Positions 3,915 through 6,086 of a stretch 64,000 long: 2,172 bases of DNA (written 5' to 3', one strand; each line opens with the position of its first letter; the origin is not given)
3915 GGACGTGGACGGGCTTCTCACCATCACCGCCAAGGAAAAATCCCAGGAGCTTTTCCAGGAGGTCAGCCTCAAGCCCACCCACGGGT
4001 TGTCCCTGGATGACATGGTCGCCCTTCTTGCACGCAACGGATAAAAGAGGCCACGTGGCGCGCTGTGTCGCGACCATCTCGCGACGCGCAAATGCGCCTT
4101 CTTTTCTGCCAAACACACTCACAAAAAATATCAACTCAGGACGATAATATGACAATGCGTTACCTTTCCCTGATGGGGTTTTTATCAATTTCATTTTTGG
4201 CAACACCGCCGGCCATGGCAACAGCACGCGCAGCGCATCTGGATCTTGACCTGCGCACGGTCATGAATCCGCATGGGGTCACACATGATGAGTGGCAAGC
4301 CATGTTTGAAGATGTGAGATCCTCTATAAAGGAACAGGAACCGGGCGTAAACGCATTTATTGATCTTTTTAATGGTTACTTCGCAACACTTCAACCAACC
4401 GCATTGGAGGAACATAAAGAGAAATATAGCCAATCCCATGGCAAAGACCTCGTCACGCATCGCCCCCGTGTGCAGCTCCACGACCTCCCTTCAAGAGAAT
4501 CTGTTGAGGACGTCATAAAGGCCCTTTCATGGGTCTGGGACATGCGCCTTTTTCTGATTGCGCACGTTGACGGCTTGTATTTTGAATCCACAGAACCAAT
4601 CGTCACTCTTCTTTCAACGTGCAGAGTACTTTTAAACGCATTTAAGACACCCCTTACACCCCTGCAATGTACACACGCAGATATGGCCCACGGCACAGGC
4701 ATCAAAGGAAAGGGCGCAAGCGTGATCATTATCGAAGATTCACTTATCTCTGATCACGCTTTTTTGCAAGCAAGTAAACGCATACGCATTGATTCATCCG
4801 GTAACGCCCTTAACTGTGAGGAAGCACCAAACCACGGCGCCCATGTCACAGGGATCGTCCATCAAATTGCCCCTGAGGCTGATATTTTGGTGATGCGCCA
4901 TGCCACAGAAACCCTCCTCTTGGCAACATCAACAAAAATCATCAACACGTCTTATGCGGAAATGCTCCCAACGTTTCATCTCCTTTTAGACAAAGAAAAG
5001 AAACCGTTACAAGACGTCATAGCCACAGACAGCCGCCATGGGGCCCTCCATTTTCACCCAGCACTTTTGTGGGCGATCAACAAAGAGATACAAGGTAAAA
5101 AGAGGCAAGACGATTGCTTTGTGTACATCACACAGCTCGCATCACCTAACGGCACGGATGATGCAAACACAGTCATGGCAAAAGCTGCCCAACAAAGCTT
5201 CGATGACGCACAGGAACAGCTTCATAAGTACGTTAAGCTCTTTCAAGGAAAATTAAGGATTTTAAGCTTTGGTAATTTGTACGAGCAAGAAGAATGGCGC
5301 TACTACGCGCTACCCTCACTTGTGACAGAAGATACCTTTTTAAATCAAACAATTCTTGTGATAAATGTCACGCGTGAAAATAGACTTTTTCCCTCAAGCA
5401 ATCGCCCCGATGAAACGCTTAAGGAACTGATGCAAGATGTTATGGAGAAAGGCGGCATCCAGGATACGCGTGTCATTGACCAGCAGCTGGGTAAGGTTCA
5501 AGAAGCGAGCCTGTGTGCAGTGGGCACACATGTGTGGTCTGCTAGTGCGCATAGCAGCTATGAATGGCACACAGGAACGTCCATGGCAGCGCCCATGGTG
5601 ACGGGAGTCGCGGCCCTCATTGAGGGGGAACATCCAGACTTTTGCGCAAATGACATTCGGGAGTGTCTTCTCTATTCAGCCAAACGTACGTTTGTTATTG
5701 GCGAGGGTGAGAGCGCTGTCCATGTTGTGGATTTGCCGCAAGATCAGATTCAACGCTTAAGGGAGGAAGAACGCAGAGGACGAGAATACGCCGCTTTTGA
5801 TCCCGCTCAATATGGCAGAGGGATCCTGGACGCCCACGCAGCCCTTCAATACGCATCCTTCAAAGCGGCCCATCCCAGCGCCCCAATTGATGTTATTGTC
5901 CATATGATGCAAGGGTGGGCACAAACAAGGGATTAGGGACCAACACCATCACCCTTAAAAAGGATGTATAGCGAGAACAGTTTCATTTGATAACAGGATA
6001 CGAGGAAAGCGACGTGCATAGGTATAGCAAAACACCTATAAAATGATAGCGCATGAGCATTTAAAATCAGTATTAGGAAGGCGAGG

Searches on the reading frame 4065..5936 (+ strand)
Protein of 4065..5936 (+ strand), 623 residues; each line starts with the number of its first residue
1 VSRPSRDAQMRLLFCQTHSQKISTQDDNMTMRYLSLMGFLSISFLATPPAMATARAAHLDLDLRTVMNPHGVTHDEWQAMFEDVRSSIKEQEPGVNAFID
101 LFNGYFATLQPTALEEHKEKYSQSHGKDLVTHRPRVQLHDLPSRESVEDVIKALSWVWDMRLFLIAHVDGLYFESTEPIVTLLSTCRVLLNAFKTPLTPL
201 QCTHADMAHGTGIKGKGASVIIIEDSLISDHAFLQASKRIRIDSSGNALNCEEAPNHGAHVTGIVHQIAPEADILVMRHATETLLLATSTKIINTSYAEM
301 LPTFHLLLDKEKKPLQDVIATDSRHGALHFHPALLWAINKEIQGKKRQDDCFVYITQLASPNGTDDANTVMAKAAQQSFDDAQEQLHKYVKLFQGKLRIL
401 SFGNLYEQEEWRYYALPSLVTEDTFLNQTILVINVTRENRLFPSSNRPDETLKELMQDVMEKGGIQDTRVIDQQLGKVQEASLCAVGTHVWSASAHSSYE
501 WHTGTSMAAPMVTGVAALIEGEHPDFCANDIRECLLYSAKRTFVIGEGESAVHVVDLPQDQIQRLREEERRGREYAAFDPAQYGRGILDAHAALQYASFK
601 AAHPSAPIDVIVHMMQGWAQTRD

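Call 16: search_protein_families(library=pfam, proteins=[window:4065-5936:+], max_evalue=0.001)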
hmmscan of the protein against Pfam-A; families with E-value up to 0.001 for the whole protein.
window:4065-5936:+ (623 aa): 1 family
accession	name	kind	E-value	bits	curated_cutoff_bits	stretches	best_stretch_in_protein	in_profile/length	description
PF00082.27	Peptidase_S8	-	9.8e-16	58.3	21.8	1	215-541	1-275/288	Subtilase family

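Call 19: search_protein_families(library=ncbifam, proteins=[window:4065-5936:+], max_evalue=0.01)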
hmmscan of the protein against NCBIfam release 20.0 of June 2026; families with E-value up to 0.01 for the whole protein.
window:4065-5936:+ (623 aa): 6 families
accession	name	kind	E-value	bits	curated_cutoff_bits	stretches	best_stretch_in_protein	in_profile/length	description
TIGR03921.1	T7SS_mycosin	equivalog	1.2e-10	41.1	278.75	1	466-541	183-265/353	type VII secretion-associated serine protease mycosin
NF033595.1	denti_PrtP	equivalog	5.7e-05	21.9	300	1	482-517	413-454/606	dentilisin complex serine proteinase subunit PrtP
NF040809.1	germ_prot_CspBA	exception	0.00012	19.8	1250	0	481-520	434-473/1099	bifunctional germination protease/germinant receptor pseudoprotease CspBA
NF049966.1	QH_SP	equivalog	0.0016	17.8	165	0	231-281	13-66/219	subtilisin-like serine protease QhpE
TIGR03895.1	protease_PatA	subfamily_domain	0.002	16.9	421.05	1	479-539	136-200/606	PatA/PatG family cyanobactin maturation protease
NF033865.1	fusolisin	equivalog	0.0058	14.7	999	1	461-545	290-385/1006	fusolisin family autotransporter serine protease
